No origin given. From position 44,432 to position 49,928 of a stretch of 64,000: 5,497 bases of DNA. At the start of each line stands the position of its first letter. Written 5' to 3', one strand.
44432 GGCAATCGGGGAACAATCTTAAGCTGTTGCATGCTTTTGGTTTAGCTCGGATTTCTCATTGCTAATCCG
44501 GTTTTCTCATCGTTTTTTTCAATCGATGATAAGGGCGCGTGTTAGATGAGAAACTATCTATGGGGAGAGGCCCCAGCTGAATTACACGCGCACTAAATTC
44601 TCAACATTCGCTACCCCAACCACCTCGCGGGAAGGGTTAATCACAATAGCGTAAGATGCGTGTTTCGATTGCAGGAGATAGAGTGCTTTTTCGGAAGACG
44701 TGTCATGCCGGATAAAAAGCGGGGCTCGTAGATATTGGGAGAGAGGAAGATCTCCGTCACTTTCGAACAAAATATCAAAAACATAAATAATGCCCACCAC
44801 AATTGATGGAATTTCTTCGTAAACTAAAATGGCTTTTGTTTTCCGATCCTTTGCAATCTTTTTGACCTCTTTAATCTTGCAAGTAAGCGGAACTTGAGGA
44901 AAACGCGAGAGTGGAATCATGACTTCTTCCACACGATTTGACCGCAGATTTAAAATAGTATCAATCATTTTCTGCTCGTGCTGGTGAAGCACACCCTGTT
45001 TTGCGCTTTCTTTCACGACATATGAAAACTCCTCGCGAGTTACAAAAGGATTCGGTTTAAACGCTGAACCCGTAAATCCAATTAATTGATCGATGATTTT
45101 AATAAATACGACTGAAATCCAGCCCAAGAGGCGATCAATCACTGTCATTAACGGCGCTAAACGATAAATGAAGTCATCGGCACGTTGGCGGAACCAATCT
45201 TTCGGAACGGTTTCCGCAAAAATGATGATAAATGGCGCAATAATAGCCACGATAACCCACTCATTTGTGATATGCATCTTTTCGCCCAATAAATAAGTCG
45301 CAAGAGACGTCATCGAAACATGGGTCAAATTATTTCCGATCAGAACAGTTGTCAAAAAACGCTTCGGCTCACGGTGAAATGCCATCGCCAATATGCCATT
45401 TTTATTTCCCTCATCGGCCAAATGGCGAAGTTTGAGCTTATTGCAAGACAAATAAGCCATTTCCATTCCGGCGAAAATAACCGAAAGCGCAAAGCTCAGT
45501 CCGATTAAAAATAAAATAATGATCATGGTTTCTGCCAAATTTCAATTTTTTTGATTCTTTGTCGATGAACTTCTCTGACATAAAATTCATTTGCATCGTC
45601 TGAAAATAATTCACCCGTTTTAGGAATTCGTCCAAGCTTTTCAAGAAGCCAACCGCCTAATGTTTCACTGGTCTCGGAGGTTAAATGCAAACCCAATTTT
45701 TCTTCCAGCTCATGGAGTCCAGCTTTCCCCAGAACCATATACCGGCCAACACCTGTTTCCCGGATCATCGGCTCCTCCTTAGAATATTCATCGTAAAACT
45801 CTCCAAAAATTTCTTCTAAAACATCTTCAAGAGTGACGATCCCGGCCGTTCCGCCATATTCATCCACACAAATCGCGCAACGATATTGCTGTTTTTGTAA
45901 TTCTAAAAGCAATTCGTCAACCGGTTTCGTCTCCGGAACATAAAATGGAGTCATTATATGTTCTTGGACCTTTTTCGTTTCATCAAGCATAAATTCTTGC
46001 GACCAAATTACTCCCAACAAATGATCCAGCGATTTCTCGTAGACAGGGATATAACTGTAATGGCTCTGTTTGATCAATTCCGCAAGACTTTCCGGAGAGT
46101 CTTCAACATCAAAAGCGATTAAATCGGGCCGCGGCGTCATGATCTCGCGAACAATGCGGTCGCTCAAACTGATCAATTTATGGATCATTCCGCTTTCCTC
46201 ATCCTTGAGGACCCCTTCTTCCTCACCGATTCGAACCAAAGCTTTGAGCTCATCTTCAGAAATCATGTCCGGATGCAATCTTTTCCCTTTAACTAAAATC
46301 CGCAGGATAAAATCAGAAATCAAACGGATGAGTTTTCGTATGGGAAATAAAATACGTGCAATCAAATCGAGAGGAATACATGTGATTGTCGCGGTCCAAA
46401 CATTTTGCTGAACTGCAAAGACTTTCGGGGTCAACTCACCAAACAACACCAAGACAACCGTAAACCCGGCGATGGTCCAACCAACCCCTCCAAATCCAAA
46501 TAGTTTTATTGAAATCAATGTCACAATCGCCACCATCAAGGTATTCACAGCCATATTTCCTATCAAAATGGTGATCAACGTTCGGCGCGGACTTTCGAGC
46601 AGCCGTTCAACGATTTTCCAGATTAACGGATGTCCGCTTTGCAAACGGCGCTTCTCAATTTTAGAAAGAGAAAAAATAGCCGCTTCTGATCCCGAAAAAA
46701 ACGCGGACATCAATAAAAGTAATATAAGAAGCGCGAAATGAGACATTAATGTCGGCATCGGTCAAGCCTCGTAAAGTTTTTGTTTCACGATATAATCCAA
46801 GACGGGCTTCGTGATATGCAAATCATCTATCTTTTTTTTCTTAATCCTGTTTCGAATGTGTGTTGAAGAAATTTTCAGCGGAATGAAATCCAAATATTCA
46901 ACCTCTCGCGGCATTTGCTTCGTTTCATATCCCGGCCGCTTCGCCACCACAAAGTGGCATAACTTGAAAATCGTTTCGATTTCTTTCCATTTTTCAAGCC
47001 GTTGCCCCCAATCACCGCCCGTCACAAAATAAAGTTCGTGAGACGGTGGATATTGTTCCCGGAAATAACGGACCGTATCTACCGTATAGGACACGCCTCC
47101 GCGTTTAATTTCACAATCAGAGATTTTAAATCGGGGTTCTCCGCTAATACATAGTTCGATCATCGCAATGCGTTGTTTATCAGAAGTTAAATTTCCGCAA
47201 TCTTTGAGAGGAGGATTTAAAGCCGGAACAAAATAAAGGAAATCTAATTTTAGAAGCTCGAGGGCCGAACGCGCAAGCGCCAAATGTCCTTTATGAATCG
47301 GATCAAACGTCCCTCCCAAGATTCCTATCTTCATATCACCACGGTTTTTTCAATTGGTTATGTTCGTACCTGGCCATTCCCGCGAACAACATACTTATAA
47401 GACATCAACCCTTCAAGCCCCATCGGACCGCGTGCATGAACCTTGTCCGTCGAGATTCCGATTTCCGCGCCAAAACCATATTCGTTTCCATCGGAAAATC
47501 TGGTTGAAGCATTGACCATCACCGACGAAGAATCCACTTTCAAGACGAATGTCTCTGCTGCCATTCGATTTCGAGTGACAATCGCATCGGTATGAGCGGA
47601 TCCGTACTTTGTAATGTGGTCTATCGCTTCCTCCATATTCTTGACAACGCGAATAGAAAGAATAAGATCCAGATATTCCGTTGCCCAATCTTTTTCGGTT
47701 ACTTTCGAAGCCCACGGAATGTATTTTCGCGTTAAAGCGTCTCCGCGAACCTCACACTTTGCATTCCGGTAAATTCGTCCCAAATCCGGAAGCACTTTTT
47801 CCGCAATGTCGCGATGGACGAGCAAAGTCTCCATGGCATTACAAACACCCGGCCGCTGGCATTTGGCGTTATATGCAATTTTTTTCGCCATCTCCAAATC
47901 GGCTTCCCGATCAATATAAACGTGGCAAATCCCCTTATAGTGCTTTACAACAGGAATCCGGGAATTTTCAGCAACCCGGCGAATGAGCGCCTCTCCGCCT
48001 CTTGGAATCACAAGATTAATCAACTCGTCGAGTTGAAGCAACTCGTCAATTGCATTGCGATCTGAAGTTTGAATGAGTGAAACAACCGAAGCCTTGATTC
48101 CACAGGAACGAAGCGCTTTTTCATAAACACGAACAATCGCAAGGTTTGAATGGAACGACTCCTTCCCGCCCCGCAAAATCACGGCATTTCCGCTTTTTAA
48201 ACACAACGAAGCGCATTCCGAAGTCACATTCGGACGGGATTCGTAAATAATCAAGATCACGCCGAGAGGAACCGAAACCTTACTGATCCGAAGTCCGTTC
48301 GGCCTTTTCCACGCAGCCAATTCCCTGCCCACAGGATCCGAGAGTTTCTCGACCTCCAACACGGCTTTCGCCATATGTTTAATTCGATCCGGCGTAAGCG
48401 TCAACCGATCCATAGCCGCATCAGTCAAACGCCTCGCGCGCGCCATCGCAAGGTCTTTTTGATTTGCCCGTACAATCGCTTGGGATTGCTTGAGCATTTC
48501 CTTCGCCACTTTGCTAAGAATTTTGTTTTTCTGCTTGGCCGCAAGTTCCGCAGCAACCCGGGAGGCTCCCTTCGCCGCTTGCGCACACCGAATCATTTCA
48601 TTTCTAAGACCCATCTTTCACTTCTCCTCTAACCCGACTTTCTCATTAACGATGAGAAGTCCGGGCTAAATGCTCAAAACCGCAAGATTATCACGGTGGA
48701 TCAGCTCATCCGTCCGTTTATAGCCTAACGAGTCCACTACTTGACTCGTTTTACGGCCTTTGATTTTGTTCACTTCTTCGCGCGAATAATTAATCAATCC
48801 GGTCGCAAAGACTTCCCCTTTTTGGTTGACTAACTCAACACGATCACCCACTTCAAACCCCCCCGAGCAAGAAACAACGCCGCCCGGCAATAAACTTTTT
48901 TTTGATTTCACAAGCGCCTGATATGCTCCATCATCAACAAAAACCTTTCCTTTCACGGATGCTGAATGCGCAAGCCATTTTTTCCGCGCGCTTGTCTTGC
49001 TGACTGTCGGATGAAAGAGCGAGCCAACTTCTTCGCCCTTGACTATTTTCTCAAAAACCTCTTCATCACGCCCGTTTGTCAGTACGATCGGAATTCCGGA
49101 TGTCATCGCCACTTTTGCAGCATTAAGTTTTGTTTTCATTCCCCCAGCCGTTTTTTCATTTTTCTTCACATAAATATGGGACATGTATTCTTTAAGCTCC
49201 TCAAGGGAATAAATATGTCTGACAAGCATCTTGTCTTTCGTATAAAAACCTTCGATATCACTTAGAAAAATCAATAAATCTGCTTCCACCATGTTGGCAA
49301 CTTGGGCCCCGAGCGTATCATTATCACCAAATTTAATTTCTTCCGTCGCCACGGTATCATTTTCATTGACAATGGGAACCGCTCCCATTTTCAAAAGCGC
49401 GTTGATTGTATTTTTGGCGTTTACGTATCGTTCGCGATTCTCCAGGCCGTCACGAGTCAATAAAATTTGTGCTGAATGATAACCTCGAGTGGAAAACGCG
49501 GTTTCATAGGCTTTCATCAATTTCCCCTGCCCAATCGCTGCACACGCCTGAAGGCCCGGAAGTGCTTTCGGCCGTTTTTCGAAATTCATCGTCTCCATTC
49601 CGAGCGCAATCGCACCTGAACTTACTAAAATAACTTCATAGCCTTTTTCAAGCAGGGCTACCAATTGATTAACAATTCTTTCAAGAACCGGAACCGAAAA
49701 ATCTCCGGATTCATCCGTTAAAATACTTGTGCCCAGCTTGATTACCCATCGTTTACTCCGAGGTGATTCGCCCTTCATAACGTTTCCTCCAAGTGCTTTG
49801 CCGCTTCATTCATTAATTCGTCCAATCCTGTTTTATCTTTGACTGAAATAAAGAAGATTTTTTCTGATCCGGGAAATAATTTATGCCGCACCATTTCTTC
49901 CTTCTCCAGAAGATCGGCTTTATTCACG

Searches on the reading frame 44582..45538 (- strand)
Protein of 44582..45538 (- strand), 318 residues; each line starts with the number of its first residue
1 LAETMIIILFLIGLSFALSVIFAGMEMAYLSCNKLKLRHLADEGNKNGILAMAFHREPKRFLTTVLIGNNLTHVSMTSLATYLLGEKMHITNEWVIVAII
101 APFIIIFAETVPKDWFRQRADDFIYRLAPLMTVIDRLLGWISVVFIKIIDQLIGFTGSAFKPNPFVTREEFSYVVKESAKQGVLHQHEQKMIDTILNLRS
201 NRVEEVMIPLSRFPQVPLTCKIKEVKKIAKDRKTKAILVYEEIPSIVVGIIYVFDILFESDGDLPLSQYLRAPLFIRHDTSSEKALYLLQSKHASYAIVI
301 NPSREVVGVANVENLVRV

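Call 47: search_protein_families(library=ncbifam, proteins=[window:44582-45538:-], max_evalue=0.00001)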
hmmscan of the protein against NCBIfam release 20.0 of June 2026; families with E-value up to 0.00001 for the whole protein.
window:44582-45538:- (318 aa): 4 families
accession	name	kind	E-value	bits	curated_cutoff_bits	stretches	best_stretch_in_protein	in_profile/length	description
TIGR03520.1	GldE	subfamily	3.6e-22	79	376.05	1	17-315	6-306/408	gliding motility-associated protein GldE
NF008604.1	PRK11573.1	equivalog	4e-21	75.4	475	1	4-251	8-252/428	hypothetical protein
NF052568.1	PolamExpPaeASal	equivalog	2.4e-20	72.8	500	1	1-315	1-328/424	polyamine export protein PaeA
TIGR01302.1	IMP_dehydrog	equivalog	5.2e-06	25.6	481.5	1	166-317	45-198/450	IMP dehydrogenase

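Call 68: find_homologous_proteins(query=window:44582-45538:-, max_evalue=1e-30)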
Query window:44582-45538:- (318 aa): 187 proteins with E <= 1e-30 among 3204 candidates; the best 120 are listed.
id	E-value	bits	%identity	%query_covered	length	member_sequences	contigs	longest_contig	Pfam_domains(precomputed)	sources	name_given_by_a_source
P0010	2.9e-125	436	65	99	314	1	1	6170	PF01595.26,PF00571.34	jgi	-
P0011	2.2e-122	426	61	95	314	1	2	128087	PF01595.26,PF00571.34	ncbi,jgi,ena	-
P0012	3.4e-121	422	60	98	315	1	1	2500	PF01595.26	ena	-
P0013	9.7e-121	421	60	95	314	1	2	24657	PF01595.26,PF00571.34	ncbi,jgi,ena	-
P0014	9.2e-120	418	61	96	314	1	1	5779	PF01595.26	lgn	-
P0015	1.3e-119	417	61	93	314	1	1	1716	PF01595.26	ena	-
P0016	1.3e-119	417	62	98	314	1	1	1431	PF01595.26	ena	-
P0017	2.4e-119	416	59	93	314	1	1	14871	PF01595.26,PF00571.34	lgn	-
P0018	7.2e-119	415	61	98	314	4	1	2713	PF01595.26,PF00571.34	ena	-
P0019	2.3e-118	413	60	99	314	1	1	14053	PF01595.26,PF00571.34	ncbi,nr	ncbi:MAG: DUF21 domain-containing protein [Candidatus Omnitrophica bacterium]|nr:DUF21 domain-contai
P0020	3.6e-118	412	59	98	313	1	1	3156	PF01595.26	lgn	-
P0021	4.8e-118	412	58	99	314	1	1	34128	PF01595.26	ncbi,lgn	-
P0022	6.1e-118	412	62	98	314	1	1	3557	PF01595.26,PF00571.34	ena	-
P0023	7.8e-118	411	60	95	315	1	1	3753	PF01595.26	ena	-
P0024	1.2e-117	411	59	97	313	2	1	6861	PF01595.26,PF00571.34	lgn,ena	-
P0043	1.0e-113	398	59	97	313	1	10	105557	PF01595.26,PF00571.34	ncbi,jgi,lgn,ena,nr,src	ncbi:MAG: hypothetical protein A3A81_08580 [Omnitrophica bacterium RIFCSPLOWO2_01_FULL_45_10b]|nr:MA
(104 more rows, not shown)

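Call 69: find_encoding_contigs(protein=P0011, flank=10000, max_places=1)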
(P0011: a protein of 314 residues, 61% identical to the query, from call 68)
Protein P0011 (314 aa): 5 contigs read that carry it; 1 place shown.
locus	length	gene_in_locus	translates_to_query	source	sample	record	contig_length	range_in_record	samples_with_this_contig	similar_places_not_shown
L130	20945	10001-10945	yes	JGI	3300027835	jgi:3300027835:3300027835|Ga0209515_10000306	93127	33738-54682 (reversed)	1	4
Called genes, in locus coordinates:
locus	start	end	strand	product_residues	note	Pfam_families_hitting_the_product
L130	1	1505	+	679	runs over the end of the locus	PF00580:UvrD-helicase, PF13245:AAA_19, PF13604:AAA_30 (faint), PF01443:Viral_helicase1 (faint), PF13361:UvrD_C, PF13538:UvrD_C_2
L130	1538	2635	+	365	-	PF16491:Peptidase_M48_N, PF05569:Peptidase_M56 (weak), PF01435:Peptidase_M48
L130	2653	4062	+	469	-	PF13428:TPR_14 (faint), PF07719:TPR_2 (faint), PF13432:TPR_16 (faint), PF14559:TPR_19 (faint), PF13485:Peptidase_MA_2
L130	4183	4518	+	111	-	PF00829:Ribosomal_L21p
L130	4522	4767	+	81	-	PF01016:Ribosomal_L27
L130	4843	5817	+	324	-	PF01018:GTP1_OBG, PF01926:MMR_HSR1, PF02421:FeoB_N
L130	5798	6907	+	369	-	PF00696:AA_kinase, PF01472:PUA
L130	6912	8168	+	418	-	PF00171:Aldedh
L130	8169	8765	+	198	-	PF01467:CTP_transf_like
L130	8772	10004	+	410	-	PF01595:CNNM, PF00571:CBS (weak), PF03471:CorC_HlyC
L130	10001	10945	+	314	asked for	PF01595:CNNM, PF00571:CBS (faint)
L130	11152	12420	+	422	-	PF00142:Fer4_NifH (faint), PF01656:CbiA, PF06564:CBP_BcsQ, PF09140:MipZ, PF10609:ParA, PF13614:AAA_31, PF02922:CBM_48 (weak), PF16561:AMPK1_CBM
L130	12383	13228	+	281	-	-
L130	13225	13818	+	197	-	-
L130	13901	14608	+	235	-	PF24161:CCDC39 (faint), PF24481:CT398_CC, PF02591:Zn_ribbon_9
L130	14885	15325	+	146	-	PF02381:MraZ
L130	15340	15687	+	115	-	PF01740:STAS, PF13466:STAS_2 (weak)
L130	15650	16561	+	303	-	PF01135:PCMT (faint), PF01795:Methyltransf_5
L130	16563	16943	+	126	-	-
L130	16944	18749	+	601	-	PF03717:PBP_dimer, PF00905:Transpeptidase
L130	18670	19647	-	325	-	PF02951:GSH-S_N, PF02955:GSH-S_ATP, PF08443:RimK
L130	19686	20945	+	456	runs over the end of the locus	PF04107:GCS2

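Call 70: find_encoding_contigs(protein=P0043, flank=10000, max_places=1)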
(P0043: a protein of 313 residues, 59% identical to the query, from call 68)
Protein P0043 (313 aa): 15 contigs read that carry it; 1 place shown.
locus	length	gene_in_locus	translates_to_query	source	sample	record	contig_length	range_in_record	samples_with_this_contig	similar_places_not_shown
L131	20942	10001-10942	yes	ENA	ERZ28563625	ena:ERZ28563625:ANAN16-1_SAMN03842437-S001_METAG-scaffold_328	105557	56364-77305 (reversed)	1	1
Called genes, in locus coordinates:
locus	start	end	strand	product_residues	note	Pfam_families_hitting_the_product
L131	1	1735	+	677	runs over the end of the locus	PF00580:UvrD-helicase, PF13245:AAA_19, PF13604:AAA_30 (faint), PF01443:Viral_helicase1 (faint), PF13361:UvrD_C, PF13538:UvrD_C_2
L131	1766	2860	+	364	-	PF16491:Peptidase_M48_N, PF01435:Peptidase_M48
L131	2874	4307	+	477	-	PF07719:TPR_2 (faint), PF13428:TPR_14 (faint), PF14559:TPR_19 (faint), PF25063:ARM_TT21_C (weak), PF13485:Peptidase_MA_2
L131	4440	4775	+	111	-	PF00829:Ribosomal_L21p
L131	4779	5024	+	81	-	PF01016:Ribosomal_L27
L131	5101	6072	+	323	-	PF01018:GTP1_OBG, PF01926:MMR_HSR1, PF02421:FeoB_N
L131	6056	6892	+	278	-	PF00696:AA_kinase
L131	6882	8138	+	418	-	PF00171:Aldedh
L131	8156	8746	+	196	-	-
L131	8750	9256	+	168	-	-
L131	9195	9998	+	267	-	-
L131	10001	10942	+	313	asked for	PF01595:CNNM, PF00571:CBS (faint)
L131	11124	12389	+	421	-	PF00142:Fer4_NifH (faint), PF01656:CbiA, PF06564:CBP_BcsQ, PF09140:MipZ, PF10609:ParA (weak), PF13614:AAA_31, PF16561:AMPK1_CBM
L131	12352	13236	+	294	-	-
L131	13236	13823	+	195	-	-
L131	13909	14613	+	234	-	-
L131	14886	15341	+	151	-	PF02381:MraZ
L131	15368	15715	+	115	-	PF01740:STAS, PF13466:STAS_2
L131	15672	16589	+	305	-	PF01795:Methyltransf_5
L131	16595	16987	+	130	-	-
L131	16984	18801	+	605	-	PF03717:PBP_dimer, PF00905:Transpeptidase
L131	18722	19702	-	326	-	PF02951:GSH-S_N, PF02955:GSH-S_ATP, PF08443:RimK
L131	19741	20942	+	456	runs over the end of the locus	PF04107:GCS2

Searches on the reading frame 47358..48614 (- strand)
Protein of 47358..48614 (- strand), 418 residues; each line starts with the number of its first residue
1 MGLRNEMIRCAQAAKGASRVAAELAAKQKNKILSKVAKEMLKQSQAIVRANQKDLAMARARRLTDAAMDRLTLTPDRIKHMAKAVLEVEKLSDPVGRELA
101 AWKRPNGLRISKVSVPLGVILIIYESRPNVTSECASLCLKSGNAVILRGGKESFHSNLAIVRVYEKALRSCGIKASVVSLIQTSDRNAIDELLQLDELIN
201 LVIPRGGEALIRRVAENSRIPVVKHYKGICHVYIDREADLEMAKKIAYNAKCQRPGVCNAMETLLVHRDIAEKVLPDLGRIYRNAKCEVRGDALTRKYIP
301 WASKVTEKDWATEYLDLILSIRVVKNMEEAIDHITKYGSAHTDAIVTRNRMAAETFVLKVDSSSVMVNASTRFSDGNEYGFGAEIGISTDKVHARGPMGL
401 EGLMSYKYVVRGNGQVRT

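Call 47: search_protein_families(library=ncbifam, proteins=[window:47358-48614:-], max_evalue=0.00001)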
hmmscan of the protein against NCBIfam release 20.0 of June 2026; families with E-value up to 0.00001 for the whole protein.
window:47358-48614:- (418 aa): 13 families
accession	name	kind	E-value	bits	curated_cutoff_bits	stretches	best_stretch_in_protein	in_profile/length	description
NF001221.0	PRK00197.1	equivalog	4.1e-180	599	289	1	4-417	4-417/418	glutamate-5-semialdehyde dehydrogenase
TIGR00407.1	proA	equivalog_domain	1.4e-150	501.6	317.45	1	14-407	1-398/398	glutamate-5-semialdehyde dehydrogenase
TIGR01092.1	P5CS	equivalog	2.5e-117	392.9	796.75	1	11-416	292-694/715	delta l-pyrroline-5-carboxylate synthetase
TIGR02518.1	EutH_ACDH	equivalog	4.9e-16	58.6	620.1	1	103-277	91-266/488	acetaldehyde dehydrogenase (acetylating)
NF010378.0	PRK13805.1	equivalog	2.2e-12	45.7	951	1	109-277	103-272/872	bifunctional acetaldehyde-CoA/alcohol dehydrogenase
NF050084.1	pip_6_carb_DH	equivalog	2.7e-12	46.3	730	1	108-286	109-291/475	L-piperidine-6-carboxylate dehydrogenase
NF047625.1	AcylSulfactDhSauS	equivalog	3.3e-11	42.7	600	1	109-278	95-264/464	acylating sulfoacetaldehyde dehydrogenase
NF040648.1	lactal_redase_Meth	equivalog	4.5e-11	42.4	650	1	4-276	32-292/463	lactaldehyde dehydrogenase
NF011927.0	PRK15398.1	subfamily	4.6e-08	32.1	403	1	19-278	50-292/465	aldehyde dehydrogenase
NF052305.1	DioxValDhHalo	equivalog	3.3e-06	26.3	750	0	11-276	49-302/483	2,5-dioxovalerate dehydrogenase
NF040792.1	glyc_ald_dh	equivalog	5.5e-06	25.6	760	1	4-276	37-297/488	D-glyceraldehyde dehydrogenase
TIGR02288.1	PaaN_2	equivalog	5.5e-06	24.9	578.75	1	12-269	95-350/551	phenylacetic acid degradation protein PaaN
TIGR01804.1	BADH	equivalog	8.6e-06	24.5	668.6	0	4-280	34-298/467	betaine-aldehyde dehydrogenase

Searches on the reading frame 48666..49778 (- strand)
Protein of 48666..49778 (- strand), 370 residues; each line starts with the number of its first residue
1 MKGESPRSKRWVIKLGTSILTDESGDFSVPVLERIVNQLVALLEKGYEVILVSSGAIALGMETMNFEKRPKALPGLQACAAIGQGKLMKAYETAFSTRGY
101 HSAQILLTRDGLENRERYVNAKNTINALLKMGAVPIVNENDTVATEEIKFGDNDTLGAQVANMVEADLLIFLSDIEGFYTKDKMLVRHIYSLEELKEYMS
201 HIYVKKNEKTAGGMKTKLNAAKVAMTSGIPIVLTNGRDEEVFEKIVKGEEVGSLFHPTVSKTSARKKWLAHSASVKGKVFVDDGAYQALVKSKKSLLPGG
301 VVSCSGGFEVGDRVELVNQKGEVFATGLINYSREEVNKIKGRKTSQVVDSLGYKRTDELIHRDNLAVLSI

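Call 47: search_protein_families(library=ncbifam, proteins=[window:48666-49778:-], max_evalue=0.00001)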
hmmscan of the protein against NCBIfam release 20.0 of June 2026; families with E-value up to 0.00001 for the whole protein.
window:48666-49778:- (370 aa): 9 families
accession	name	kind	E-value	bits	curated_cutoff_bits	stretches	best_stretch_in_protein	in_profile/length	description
TIGR01027.1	proB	equivalog_domain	2.2e-122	408.7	186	1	10-366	2-362/363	glutamate 5-kinase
TIGR01092.1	P5CS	equivalog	2e-48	165.2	796.75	1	8-258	7-276/715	delta l-pyrroline-5-carboxylate synthetase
NF040647.1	IPPK_Arch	equivalog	1.5e-13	50.6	120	1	118-251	117-254/259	isopentenyl phosphate kinase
TIGR00761.1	argB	equivalog_domain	4.2e-13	49.4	151.3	1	122-230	125-227/231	acetylglutamate kinase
NF010659.0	PRK14058.1-1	equivalog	3e-09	36.4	223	1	122-249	140-262/267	[LysW]-aminoadipate kinase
TIGR02076.1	pyrH_arch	equivalog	6.5e-09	35.7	158.05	1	153-253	118-219/222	UMP kinase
TIGR00746.1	arcC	equivalog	4.8e-07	29.1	358.25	0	131-222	189-277/309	carbamate kinase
NF010369.0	PRK13795.1-4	equivalog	3.1e-06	25.7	1086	1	254-344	112-201/633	hypothetical protein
TIGR02075.1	pyrH_bact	equivalog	9e-06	25.4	243.9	0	9-254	2-231/233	UMP kinase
